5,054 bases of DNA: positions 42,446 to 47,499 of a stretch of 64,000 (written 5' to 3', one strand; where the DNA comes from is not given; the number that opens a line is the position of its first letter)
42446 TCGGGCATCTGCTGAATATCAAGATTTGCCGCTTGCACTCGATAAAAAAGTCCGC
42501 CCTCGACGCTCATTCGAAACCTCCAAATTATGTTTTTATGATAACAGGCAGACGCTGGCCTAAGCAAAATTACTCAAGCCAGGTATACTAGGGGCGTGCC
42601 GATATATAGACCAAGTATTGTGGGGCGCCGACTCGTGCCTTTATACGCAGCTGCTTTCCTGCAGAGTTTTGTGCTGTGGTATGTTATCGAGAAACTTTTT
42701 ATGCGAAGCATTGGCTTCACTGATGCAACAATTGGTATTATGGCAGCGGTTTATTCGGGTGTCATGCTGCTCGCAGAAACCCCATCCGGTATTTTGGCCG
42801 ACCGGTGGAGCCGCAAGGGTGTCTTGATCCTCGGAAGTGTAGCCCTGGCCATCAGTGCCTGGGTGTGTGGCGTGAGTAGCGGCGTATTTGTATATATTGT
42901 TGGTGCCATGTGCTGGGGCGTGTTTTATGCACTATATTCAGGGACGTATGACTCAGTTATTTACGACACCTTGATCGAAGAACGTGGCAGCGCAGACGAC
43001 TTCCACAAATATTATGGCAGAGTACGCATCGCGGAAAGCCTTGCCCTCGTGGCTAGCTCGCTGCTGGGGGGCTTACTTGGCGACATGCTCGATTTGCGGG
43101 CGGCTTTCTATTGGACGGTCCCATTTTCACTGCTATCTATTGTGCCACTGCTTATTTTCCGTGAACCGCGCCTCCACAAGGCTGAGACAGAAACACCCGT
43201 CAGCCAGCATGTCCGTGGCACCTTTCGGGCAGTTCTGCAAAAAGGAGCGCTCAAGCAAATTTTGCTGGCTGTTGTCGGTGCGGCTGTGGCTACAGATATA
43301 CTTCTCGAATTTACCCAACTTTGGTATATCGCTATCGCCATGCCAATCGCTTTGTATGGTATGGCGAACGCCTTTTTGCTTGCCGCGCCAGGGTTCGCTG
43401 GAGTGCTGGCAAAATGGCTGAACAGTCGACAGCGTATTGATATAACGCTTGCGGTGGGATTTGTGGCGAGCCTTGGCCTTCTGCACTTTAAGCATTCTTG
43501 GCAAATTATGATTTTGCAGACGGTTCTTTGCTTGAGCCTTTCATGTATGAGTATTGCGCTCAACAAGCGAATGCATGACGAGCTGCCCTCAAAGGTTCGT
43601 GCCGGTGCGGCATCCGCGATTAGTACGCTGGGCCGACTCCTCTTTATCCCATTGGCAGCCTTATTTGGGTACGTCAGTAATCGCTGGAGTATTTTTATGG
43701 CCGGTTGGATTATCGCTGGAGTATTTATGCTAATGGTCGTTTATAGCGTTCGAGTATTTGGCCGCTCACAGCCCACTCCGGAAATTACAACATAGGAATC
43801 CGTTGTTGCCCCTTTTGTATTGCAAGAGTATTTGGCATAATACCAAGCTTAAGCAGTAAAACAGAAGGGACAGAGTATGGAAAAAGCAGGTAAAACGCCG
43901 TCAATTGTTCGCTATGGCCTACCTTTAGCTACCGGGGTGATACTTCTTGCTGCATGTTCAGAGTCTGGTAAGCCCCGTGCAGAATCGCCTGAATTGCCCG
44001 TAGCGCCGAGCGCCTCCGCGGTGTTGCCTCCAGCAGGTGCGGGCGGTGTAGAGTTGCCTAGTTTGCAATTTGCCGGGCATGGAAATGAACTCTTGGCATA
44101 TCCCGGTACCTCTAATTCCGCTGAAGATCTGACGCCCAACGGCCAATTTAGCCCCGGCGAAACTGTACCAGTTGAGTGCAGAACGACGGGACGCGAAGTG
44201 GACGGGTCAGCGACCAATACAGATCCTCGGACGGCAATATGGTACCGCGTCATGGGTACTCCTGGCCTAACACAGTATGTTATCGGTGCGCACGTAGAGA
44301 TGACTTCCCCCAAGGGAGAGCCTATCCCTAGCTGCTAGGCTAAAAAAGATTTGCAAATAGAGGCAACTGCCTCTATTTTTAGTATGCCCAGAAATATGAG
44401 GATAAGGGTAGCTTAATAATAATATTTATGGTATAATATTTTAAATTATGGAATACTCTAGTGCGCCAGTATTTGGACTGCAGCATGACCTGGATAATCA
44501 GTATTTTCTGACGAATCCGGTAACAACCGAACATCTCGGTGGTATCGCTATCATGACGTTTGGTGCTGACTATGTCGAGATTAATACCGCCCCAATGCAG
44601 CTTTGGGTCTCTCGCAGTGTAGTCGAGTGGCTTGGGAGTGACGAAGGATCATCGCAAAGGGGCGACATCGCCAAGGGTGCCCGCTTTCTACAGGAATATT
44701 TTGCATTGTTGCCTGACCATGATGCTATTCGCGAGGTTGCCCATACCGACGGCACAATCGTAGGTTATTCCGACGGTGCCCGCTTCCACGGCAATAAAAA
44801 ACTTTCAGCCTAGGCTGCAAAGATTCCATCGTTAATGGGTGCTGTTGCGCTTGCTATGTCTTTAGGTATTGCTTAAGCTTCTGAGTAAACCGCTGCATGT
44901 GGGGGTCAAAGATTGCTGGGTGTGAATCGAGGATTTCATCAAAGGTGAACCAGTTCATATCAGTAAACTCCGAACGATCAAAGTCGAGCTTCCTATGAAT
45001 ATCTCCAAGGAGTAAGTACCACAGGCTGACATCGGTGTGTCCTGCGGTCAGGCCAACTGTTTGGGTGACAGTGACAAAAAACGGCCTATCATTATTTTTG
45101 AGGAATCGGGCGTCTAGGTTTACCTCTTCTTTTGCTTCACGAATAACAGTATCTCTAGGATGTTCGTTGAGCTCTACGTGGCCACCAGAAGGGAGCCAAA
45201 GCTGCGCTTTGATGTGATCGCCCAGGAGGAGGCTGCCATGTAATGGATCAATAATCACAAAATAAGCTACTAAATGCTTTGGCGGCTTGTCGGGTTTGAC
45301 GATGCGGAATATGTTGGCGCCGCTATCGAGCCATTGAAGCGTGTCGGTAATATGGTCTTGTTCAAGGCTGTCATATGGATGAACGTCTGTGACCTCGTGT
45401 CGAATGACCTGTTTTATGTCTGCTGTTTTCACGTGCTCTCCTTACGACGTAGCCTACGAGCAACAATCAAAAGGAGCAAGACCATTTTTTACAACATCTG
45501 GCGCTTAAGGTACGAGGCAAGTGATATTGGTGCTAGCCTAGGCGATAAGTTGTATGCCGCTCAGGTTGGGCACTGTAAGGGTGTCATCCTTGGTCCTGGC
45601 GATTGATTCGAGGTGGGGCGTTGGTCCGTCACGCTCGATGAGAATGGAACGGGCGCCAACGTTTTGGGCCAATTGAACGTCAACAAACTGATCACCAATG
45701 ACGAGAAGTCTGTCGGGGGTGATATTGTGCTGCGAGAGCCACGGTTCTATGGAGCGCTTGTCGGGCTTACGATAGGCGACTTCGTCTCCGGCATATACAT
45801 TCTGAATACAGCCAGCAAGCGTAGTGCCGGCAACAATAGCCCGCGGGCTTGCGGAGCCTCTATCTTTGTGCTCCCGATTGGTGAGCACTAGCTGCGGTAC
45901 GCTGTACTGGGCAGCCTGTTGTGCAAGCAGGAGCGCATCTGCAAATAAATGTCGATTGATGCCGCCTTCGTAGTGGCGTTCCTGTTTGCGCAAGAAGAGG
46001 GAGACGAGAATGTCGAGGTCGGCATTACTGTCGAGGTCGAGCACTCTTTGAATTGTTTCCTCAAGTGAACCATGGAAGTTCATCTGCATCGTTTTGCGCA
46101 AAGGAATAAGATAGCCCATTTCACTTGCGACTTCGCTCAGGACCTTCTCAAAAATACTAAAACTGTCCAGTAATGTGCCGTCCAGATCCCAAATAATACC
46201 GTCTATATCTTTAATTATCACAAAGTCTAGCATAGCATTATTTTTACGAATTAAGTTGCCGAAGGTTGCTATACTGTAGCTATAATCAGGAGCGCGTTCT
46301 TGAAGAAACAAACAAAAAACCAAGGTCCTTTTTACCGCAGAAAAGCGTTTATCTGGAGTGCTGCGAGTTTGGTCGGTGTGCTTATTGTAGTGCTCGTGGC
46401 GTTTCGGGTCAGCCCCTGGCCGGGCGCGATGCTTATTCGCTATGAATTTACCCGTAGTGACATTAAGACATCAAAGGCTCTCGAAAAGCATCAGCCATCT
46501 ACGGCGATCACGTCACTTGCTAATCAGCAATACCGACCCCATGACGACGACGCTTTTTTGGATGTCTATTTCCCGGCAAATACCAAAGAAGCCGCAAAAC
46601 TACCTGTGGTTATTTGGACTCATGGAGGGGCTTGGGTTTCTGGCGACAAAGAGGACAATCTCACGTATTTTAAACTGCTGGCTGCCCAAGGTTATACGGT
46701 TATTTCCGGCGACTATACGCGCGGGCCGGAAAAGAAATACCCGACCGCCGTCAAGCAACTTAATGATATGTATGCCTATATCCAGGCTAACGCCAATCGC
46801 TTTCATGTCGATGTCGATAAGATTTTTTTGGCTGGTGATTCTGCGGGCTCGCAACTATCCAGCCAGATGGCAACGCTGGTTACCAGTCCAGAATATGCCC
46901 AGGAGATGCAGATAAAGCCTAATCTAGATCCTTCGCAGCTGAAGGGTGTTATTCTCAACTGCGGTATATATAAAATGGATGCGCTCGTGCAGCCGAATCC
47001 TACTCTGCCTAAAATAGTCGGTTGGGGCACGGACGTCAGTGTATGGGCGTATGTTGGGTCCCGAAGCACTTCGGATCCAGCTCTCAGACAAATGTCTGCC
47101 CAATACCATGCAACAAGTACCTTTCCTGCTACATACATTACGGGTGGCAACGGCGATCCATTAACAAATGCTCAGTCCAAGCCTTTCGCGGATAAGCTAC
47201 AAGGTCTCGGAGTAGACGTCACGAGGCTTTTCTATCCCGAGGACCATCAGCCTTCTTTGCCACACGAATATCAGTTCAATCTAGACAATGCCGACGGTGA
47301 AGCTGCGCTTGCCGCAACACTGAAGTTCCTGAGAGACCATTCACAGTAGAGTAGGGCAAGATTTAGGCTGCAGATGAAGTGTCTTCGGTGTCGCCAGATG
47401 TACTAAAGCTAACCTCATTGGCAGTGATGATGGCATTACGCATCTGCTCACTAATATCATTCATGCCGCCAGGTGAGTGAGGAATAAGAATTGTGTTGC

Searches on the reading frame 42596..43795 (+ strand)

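Call 91: search_protein_families(library=pfam, proteins=[window:42596-43795:+], max_evalue=0.000001)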
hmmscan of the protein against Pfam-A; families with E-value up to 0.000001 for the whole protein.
window:42596-43795:+ (399 aa): 2 families
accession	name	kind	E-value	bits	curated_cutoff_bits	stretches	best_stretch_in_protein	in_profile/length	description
PF07690.21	MFS_1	-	2e-29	103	33.4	1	15-348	3-341/347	Major Facilitator Superfamily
PF12832.13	MFS_1_like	-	8.6e-08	32.1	25.2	1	34-246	24-241/373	MFS_1 like family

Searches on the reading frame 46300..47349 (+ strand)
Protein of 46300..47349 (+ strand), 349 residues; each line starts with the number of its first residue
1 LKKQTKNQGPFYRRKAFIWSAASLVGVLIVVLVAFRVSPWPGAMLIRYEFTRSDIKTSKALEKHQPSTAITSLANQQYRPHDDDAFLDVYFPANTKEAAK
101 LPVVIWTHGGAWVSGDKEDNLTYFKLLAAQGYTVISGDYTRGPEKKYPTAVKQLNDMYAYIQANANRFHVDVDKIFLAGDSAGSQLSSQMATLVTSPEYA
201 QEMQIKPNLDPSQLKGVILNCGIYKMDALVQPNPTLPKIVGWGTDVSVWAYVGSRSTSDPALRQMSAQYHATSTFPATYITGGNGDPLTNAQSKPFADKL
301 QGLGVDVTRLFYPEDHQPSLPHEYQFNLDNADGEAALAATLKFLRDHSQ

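Call 91: search_protein_families(library=pfam, proteins=[window:46300-47349:+], max_evalue=0.000001)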
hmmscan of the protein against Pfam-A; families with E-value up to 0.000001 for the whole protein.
window:46300-47349:+ (349 aa): 3 families
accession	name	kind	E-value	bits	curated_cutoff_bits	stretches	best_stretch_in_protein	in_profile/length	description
PF20434.5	BD-FAE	-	3.8e-29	102.2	26.8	1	87-300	1-215/215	BD-FAE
PF07859.19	Abhydrolase_3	-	2.1e-25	90.2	25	1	104-314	1-203/210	alpha/beta hydrolase fold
PF00135.34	COesterase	-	1.1e-07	31.7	27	0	79-139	80-140/515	Carboxylesterase family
